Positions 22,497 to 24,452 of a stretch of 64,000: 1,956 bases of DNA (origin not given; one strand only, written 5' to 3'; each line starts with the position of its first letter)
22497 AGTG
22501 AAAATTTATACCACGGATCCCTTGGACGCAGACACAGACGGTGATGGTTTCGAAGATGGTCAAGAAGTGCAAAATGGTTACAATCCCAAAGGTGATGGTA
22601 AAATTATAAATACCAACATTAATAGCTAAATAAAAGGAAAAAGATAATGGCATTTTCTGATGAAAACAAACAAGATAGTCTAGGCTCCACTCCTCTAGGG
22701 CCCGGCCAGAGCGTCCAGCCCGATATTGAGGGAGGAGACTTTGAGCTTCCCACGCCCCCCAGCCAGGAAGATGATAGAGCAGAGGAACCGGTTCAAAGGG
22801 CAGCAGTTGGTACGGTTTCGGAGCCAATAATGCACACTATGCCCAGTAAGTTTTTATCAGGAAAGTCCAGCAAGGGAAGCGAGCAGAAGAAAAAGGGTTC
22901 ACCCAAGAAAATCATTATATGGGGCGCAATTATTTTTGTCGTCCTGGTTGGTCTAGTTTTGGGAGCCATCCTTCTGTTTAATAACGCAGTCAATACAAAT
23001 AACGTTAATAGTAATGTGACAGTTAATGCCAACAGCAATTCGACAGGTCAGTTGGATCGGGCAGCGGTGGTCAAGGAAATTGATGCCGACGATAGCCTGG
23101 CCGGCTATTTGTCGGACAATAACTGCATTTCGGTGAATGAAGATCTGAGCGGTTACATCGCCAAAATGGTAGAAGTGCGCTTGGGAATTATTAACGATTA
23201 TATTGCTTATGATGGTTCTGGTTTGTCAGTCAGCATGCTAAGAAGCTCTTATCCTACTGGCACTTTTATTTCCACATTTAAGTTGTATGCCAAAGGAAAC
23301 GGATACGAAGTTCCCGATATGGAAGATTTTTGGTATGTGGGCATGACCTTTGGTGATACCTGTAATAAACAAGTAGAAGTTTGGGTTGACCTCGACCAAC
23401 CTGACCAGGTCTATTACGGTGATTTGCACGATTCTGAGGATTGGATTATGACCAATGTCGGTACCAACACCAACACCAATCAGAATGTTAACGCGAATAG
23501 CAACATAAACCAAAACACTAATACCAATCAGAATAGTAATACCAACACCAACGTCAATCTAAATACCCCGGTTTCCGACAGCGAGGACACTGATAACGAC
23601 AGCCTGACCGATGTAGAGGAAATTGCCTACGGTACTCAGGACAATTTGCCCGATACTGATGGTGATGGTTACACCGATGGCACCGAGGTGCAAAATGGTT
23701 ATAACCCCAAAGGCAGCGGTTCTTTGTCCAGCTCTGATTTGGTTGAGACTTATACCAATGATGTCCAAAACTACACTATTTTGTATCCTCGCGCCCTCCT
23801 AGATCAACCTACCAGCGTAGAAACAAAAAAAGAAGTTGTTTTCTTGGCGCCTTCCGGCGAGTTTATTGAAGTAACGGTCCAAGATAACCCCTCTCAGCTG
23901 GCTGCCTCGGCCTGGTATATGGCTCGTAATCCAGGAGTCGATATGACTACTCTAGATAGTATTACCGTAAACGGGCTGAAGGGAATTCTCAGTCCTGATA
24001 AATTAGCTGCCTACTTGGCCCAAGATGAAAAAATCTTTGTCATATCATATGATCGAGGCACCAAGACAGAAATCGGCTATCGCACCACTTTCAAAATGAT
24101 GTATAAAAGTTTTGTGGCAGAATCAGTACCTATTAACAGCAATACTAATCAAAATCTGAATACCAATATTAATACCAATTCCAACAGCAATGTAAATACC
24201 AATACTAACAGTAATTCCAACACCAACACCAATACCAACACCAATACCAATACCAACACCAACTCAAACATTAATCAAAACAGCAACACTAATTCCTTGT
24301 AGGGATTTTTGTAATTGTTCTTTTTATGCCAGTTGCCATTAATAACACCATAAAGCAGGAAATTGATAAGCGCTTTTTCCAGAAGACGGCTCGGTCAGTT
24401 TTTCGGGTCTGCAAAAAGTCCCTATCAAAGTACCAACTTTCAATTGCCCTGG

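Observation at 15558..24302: Surface-apparatus locus: a 2090-aa VirB2/TrbC-like pilin-fused adhesin followed by two membrane-anchored calcium-repeat proteins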

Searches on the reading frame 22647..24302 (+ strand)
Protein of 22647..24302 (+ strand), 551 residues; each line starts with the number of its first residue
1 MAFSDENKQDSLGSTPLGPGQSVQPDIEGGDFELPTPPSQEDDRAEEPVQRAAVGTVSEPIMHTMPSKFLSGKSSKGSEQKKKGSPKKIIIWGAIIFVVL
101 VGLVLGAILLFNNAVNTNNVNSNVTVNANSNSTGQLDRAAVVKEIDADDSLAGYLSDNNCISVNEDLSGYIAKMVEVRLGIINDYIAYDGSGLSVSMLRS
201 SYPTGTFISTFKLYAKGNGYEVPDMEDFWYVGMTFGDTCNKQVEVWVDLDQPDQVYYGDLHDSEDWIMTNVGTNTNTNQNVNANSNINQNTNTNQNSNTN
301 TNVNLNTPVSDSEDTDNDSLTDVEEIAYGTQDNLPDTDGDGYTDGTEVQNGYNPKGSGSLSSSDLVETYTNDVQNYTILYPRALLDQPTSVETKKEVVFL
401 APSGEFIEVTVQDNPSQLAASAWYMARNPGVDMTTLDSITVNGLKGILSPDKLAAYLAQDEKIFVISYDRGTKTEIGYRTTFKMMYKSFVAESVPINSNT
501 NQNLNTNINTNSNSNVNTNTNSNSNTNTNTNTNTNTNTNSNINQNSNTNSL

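Call 3: search_protein_families(library=pfam, proteins=[window:22647-24302:+], max_evalue=0.1)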
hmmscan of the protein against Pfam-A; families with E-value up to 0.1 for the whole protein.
window:22647-24302:+ (551 aa): 1 family
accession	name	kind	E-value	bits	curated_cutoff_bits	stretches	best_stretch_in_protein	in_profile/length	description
PF18884.5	TSP3_bac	-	5.8e-07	29.7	25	1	336-351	1-16/22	Bacterial TSP3 repeat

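Call 4: search_protein_families(library=ncbifam, proteins=[window:22647-24302:+], max_evalue=0.1)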
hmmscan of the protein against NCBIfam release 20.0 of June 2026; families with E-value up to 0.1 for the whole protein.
window:22647-24302:+ (551 aa): 2 families
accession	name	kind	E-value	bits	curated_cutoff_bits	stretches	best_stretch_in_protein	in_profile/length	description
NF004285.1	PRK05696.1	equivalog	0.016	15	179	1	76-122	7-53/171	flagellar basal body-associated protein FliL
TIGR00286.1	TIGR00286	equivalog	0.078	12.7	106.95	0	124-179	64-119/152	pyruvoyl-dependent arginine decarboxylase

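Call 69: search_solved_structures(query=A4, max_evalue=10, show_alignments=1)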
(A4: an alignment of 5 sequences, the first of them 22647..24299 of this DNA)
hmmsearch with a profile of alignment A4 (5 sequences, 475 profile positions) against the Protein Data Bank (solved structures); distinct sequences matched with E-value up to 10: 9.
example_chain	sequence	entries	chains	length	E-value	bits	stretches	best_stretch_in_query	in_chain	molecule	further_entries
6fie_B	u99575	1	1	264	0.1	14.5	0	266-286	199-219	Calbindin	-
2f33_A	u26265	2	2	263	0.1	14.5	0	266-285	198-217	Calbindin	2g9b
9cca_G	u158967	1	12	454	0.14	14.1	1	416-463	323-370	Circumsporozoite protein,Pyridoxal 5'-phosphate synthase subunit PDX2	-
2mfr_A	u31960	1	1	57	1.2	11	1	68-98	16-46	Insulin receptor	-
1uv7_A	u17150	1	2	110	1.5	10.7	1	318-383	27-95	GENERAL SECRETION PATHWAY PROTEIN M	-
9hcj_X0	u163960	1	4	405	1.6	10.6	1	436-466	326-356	Nup205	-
6mi5_X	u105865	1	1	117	3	9.7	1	242-282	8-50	Lanmodulin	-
7pht_A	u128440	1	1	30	3.7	9.4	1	70-94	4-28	Isoform Long of Insulin receptor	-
8fns_A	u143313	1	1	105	3.8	9.3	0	245-282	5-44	EF-hand domain-containing protein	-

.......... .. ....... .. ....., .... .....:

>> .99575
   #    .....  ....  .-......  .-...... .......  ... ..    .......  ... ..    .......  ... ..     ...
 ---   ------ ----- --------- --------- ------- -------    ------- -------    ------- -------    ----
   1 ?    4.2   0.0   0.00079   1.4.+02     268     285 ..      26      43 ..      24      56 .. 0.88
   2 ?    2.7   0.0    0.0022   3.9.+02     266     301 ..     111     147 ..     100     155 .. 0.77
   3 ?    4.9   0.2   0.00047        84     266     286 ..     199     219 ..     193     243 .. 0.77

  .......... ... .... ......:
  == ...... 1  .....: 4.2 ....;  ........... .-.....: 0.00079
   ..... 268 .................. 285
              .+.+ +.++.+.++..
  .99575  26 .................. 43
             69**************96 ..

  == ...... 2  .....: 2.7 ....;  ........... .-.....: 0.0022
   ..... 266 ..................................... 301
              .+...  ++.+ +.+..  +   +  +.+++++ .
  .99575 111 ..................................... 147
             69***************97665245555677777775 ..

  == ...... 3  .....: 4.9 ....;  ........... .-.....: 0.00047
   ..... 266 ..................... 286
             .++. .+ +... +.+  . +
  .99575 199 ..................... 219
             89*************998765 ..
